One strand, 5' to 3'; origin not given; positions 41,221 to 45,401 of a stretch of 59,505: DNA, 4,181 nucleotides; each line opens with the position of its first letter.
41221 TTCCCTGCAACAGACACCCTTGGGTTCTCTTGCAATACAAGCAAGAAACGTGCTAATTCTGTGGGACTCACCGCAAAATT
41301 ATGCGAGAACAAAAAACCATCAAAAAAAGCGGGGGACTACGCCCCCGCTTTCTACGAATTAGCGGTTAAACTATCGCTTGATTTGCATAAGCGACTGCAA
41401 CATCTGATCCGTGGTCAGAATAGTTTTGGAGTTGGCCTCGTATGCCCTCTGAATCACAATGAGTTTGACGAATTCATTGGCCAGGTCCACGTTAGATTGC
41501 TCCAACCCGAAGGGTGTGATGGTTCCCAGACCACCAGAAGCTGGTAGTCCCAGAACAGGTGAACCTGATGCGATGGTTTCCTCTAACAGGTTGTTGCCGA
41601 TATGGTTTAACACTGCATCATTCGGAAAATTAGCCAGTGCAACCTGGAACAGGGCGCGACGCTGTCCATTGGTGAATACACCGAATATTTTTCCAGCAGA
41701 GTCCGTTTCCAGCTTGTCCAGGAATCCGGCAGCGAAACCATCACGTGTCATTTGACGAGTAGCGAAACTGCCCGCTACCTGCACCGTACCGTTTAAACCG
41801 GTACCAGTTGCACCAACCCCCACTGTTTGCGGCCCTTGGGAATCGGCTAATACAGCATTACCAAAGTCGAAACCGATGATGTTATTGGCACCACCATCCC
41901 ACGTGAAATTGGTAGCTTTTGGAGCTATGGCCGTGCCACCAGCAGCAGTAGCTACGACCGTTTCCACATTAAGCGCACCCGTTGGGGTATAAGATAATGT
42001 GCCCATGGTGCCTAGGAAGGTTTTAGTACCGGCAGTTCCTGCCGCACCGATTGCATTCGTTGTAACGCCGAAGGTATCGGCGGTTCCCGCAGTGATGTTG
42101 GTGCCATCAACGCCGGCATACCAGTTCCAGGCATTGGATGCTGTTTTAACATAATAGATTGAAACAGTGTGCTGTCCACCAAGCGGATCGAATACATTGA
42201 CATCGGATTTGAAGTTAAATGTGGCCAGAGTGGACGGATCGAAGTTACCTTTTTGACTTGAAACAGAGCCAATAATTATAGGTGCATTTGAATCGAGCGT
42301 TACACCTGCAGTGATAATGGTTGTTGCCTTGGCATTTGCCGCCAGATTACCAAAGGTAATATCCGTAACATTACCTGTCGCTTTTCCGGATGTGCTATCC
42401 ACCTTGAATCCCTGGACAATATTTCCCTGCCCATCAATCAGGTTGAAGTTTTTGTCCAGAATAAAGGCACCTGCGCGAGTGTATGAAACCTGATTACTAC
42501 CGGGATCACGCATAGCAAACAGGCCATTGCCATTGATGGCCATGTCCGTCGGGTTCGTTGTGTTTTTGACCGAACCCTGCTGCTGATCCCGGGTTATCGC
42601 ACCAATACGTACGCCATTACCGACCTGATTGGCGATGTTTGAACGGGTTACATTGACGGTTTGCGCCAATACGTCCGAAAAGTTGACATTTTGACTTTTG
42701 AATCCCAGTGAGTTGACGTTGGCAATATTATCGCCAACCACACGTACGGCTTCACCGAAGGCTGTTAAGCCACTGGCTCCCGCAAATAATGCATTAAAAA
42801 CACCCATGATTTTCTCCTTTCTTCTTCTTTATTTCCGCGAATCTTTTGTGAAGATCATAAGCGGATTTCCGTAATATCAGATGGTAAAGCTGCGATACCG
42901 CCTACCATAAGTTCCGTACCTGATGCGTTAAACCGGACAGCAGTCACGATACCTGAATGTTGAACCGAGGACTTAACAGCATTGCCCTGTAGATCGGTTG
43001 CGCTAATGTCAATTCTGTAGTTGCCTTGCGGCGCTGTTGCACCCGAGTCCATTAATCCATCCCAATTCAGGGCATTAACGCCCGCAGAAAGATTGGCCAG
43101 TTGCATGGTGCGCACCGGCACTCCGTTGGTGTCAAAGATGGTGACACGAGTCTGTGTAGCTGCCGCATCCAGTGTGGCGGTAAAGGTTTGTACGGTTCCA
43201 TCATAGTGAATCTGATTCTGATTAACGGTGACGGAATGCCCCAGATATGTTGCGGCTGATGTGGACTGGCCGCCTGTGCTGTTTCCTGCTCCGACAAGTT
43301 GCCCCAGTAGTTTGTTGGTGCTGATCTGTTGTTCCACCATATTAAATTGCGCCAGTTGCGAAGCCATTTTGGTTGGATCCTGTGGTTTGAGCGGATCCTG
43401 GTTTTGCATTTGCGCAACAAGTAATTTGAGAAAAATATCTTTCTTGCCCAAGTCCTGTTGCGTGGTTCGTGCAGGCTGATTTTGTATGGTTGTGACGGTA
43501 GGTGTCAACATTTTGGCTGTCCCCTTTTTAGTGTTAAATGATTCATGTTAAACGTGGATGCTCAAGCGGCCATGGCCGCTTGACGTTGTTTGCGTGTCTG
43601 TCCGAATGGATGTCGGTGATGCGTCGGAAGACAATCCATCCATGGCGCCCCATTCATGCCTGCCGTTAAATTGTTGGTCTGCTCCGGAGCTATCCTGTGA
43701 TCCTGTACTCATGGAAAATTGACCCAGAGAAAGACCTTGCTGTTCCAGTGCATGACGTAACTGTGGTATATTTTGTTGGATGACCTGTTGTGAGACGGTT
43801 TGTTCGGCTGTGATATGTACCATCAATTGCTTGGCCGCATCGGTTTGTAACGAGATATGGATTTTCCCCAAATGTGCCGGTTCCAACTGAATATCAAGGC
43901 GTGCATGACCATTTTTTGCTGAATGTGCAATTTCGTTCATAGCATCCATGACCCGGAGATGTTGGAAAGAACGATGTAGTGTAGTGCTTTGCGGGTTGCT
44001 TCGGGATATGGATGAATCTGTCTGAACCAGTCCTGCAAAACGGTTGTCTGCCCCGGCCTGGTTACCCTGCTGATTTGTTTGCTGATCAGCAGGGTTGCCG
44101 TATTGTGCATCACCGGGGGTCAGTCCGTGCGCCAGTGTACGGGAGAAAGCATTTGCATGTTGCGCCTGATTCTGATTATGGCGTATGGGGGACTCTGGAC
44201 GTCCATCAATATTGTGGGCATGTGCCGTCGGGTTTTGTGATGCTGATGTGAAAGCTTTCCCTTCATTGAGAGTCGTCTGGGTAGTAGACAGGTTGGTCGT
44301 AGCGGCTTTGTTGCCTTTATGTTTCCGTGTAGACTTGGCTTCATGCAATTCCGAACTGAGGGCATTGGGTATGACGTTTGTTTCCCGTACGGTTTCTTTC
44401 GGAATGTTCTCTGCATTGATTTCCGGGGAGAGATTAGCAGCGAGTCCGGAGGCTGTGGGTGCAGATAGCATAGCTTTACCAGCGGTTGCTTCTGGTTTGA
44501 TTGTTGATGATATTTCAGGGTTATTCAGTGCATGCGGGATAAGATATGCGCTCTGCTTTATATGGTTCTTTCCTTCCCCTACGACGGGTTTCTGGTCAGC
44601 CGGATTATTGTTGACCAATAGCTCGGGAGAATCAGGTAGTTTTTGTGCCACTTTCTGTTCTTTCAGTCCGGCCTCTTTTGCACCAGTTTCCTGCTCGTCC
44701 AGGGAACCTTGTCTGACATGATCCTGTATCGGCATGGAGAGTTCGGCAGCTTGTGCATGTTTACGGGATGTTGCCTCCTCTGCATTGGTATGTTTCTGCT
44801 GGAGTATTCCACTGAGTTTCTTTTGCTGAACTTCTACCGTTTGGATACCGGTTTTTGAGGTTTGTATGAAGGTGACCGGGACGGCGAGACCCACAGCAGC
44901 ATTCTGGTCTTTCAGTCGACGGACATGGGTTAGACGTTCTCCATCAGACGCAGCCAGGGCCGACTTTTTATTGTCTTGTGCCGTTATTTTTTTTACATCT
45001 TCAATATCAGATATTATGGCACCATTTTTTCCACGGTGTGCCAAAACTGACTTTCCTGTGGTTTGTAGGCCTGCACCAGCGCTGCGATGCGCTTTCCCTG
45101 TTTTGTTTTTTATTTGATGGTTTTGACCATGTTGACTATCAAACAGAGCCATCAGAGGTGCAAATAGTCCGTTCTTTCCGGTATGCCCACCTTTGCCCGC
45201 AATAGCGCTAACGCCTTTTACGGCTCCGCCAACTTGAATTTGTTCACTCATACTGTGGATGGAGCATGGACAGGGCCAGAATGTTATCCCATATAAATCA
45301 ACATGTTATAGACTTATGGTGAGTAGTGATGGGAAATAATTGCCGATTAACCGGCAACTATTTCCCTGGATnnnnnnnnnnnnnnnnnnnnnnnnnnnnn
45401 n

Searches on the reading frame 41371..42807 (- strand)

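Call 15: search_protein_families(library=pfam, proteins=[window:41371-42807:-])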
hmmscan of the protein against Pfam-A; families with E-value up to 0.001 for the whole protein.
window:41371-42807:- (478 aa): 4 families
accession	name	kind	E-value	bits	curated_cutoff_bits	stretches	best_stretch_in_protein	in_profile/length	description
PF07559.19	FlgE_D2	-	5.9e-18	66.2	22.7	1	186-358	10-142/142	Flagellar basal body protein FlaE D2 domain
PF06429.18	Flg_bbr_C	-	1.9e-16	59.8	23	1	435-476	5-46/46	Flagellar basal body rod FlgEFG protein C-terminal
PF22692.1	LlgE_F_G_D1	-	1.2e-09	38.6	27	1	90-168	1-60/64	Flagellar hook protein FlgE/F/G D1 domain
PF00460.25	Flg_bb_rod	-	3.5e-05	24.1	20.7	1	10-37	4-31/31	Flagella basal body rod protein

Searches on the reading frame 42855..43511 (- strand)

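Call 15: search_protein_families(library=pfam, proteins=[window:42855-43511:-])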
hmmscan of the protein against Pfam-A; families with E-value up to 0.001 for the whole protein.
window:42855-43511:- (218 aa): 3 families
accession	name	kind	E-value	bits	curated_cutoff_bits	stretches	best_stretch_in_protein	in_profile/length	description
PF03963.19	FlgD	-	8.9e-19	67.9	27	1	5-70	9-74/75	Flagellar hook capping protein - N-terminal region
PF13860.13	FlgD_ig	-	7.8e-17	61.5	27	1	100-173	3-77/79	FlgD Ig-like domain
PF13861.12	FLgD_tudor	-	1.9e-07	31.6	26.9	1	82-205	2-48/58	FlgD Tudor-like domain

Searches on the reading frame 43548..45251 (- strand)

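Call 15: search_protein_families(library=pfam, proteins=[window:43548-45251:-])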
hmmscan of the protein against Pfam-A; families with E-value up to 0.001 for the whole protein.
window:43548-45251:- (567 aa): 1 family
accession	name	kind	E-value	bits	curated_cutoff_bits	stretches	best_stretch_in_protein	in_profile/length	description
PF02120.21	Flg_hook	-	2.9e-19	69.1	29.8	1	441-521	4-83/85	Flagellar hook-length control protein FliK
